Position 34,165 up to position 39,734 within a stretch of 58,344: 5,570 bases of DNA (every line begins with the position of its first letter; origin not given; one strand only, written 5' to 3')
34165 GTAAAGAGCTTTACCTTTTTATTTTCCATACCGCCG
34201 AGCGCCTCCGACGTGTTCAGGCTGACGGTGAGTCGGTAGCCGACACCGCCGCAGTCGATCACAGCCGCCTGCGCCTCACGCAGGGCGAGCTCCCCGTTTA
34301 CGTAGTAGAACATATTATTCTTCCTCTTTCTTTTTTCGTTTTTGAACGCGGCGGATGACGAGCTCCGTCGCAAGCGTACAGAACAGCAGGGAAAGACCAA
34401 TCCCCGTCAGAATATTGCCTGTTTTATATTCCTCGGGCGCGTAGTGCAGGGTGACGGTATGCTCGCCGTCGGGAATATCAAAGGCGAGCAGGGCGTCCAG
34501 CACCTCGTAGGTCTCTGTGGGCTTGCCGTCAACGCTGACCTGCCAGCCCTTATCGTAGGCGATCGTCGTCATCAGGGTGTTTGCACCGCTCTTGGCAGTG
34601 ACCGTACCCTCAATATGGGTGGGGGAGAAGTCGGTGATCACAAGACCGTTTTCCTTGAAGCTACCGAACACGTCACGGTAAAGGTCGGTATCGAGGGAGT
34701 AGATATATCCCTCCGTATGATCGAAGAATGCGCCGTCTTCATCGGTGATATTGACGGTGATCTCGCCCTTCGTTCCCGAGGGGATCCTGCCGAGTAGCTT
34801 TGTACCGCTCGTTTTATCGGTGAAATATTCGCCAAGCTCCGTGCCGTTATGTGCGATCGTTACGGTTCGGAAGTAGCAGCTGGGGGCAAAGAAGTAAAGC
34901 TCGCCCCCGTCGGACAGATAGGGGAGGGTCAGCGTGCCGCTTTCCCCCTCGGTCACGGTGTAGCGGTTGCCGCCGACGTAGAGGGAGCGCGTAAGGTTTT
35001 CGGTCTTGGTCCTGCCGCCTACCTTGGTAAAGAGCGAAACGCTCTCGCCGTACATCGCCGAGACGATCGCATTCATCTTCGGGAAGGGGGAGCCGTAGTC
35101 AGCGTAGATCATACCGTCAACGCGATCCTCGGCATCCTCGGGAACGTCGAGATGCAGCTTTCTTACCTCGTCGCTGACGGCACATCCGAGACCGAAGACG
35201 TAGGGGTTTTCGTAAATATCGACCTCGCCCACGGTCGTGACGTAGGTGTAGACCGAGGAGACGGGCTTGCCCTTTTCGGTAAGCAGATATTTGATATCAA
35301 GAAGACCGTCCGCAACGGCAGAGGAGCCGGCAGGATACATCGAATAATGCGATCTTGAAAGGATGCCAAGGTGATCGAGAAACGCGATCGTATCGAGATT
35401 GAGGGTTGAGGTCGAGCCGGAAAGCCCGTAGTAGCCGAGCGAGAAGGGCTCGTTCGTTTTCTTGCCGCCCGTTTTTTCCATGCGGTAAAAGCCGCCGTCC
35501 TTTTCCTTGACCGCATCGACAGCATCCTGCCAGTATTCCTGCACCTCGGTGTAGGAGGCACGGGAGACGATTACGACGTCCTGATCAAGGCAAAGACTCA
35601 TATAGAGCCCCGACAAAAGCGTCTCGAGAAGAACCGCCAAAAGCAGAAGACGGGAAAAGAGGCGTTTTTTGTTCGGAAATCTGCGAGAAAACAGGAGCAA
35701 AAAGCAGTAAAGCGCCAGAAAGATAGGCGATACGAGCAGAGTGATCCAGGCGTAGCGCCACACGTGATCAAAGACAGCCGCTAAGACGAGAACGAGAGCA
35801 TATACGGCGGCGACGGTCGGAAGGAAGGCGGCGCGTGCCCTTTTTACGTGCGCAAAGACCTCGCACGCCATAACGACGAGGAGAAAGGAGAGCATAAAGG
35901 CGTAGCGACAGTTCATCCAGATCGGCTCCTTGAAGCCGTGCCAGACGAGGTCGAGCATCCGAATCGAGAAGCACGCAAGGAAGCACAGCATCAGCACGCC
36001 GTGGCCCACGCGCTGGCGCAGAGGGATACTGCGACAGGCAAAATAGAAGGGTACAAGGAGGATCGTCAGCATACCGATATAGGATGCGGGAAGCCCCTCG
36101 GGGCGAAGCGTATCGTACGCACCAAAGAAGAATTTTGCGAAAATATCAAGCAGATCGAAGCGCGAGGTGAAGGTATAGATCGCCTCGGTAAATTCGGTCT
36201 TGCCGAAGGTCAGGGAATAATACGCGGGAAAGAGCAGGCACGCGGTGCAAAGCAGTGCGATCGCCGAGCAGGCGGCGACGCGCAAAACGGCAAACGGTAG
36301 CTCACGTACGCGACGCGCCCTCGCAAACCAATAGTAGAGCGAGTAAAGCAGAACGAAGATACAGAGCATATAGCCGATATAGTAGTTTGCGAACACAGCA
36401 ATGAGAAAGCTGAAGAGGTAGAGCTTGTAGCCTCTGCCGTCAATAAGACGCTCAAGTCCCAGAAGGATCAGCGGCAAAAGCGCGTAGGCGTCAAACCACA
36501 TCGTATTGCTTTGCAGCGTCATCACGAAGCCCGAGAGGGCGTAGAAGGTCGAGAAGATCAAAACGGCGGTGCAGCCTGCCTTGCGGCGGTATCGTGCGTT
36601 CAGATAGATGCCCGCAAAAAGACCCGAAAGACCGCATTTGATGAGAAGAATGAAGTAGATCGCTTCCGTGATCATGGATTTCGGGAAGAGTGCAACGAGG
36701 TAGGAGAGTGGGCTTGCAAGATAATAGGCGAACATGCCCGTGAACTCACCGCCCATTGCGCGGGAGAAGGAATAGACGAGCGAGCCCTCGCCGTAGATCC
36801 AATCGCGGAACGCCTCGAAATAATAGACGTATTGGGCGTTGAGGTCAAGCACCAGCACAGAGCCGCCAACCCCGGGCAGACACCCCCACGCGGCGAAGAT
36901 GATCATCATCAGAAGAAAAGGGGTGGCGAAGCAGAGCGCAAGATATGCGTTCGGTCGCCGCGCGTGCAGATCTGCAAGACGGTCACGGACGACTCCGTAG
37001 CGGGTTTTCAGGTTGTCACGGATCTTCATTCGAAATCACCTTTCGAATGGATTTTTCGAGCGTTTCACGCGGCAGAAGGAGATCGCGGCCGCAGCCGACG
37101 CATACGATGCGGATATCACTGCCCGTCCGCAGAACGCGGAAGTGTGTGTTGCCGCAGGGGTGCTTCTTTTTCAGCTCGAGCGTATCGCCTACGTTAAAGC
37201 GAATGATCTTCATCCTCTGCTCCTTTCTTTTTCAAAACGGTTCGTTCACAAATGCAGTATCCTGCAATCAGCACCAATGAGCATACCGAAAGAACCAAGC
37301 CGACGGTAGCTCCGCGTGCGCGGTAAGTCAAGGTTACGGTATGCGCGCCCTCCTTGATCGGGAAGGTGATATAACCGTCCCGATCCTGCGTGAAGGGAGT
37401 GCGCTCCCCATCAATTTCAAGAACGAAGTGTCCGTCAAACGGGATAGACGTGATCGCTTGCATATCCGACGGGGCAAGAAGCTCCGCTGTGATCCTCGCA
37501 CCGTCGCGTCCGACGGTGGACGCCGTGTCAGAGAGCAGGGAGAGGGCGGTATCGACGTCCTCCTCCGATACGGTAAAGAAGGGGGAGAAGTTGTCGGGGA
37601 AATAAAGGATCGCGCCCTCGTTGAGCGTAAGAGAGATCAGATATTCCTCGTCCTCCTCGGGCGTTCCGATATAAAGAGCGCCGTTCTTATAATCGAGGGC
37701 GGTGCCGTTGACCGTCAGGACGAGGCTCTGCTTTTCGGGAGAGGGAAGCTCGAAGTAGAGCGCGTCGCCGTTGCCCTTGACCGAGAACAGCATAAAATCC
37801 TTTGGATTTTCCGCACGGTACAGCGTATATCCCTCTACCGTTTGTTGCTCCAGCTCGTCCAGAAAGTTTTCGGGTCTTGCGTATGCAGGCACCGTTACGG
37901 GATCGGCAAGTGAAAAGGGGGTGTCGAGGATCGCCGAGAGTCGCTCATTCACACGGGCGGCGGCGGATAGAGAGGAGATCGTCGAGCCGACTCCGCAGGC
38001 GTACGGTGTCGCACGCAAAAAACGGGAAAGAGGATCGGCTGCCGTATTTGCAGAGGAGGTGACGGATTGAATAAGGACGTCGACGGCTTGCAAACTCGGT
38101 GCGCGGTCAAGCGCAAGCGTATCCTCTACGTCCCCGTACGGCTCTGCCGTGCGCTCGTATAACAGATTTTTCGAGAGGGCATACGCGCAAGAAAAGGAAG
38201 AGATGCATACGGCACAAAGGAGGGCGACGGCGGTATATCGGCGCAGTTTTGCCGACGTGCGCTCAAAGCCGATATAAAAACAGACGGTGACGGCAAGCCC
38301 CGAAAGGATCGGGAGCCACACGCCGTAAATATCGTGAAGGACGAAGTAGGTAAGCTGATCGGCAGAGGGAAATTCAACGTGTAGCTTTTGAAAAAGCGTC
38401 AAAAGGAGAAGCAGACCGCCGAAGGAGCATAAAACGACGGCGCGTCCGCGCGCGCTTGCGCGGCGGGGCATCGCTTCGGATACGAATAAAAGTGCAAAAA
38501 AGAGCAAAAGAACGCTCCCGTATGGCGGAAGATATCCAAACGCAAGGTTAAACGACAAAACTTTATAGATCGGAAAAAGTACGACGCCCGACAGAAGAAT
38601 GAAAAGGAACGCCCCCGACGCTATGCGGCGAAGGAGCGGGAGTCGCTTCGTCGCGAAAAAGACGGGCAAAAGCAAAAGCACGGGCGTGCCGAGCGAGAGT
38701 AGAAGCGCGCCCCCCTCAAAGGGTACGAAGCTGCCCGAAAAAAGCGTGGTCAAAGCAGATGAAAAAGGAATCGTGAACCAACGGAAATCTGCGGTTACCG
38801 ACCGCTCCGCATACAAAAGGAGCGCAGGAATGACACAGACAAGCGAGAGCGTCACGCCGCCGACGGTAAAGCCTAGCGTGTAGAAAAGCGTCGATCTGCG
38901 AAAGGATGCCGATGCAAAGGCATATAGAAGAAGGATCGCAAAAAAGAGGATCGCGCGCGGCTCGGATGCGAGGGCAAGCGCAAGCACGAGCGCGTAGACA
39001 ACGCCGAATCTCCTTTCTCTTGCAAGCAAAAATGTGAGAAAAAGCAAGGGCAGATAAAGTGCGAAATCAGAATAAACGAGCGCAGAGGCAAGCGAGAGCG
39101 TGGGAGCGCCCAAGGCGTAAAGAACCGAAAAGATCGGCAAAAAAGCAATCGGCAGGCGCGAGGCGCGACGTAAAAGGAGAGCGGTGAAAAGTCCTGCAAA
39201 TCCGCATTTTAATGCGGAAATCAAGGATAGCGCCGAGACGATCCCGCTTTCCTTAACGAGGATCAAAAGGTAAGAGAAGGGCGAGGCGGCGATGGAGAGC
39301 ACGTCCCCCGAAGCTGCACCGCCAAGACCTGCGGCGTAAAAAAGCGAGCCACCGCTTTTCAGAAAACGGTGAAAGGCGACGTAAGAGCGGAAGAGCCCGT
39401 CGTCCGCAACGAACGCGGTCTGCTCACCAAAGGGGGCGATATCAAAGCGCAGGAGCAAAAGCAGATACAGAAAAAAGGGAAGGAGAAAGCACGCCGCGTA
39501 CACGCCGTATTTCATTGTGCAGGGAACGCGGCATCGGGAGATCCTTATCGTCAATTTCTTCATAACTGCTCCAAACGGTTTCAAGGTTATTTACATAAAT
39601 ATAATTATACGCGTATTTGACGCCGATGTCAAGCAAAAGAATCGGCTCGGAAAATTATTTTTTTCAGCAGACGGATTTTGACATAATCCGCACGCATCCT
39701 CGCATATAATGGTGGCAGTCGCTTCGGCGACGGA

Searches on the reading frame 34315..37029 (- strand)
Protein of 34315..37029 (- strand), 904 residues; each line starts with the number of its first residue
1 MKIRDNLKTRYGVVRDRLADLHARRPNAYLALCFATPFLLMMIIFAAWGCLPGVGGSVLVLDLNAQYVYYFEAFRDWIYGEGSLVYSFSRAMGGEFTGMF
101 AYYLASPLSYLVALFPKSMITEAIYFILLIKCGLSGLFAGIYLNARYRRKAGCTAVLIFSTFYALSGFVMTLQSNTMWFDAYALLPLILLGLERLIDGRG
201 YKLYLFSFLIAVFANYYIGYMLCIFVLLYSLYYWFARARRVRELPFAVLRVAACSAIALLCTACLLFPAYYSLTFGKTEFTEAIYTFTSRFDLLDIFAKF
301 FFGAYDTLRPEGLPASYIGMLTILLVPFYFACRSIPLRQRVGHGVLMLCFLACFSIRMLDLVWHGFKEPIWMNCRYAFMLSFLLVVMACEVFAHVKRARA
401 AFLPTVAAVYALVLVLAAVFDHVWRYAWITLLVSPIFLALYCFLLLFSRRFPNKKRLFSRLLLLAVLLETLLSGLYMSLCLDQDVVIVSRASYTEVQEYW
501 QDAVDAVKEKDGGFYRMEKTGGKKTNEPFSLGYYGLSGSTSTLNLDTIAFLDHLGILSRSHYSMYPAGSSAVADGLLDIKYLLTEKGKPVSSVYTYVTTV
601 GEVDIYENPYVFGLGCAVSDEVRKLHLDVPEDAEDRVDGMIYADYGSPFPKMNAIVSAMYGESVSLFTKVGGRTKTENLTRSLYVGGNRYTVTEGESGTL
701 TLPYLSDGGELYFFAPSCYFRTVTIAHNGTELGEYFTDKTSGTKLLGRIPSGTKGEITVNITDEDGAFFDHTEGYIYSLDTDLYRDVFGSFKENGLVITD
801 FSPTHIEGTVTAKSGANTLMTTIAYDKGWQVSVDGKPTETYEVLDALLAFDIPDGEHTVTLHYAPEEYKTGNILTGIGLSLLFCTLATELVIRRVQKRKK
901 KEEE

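Call 64: search_protein_families(library=pfam, proteins=[window:34315-37029:-], max_evalue=0.00001)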
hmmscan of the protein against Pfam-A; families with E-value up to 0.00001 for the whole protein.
window:34315-37029:- (904 aa): 1 family
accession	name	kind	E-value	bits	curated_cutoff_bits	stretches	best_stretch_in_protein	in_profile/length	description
PF09586.16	YfhO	-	9.2e-174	580.5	28.5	1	34-875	2-835/835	Bacterial membrane protein YfhO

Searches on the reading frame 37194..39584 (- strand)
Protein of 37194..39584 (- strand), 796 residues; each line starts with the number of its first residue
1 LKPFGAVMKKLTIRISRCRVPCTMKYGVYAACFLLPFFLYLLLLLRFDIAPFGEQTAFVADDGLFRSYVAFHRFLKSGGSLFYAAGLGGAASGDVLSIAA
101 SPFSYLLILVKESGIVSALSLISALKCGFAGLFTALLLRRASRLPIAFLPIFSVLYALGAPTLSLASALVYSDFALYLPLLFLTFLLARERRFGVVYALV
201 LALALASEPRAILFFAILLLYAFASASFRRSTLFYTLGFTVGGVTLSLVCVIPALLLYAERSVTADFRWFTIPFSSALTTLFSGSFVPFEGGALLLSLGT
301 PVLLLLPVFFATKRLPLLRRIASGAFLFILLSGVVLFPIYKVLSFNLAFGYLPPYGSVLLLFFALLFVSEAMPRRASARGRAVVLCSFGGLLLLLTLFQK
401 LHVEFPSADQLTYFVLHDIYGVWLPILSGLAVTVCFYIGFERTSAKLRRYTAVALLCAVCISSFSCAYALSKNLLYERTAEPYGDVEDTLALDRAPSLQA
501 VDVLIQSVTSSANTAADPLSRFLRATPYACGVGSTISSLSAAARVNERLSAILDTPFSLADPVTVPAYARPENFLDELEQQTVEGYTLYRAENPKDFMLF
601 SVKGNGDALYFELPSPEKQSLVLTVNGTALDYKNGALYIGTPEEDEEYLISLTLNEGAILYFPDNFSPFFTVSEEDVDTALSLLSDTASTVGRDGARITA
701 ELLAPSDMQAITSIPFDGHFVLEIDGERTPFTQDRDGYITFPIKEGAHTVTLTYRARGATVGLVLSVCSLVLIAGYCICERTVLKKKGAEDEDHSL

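Call 64: search_protein_families(library=pfam, proteins=[window:37194-39584:-], max_evalue=0.00001)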
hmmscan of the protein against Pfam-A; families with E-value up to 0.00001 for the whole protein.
window:37194-39584:- (796 aa): 1 family
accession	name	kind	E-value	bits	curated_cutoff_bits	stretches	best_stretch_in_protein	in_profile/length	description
PF09586.16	YfhO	-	4.3e-31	108.5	28.5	2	33-462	2-436/835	Bacterial membrane protein YfhO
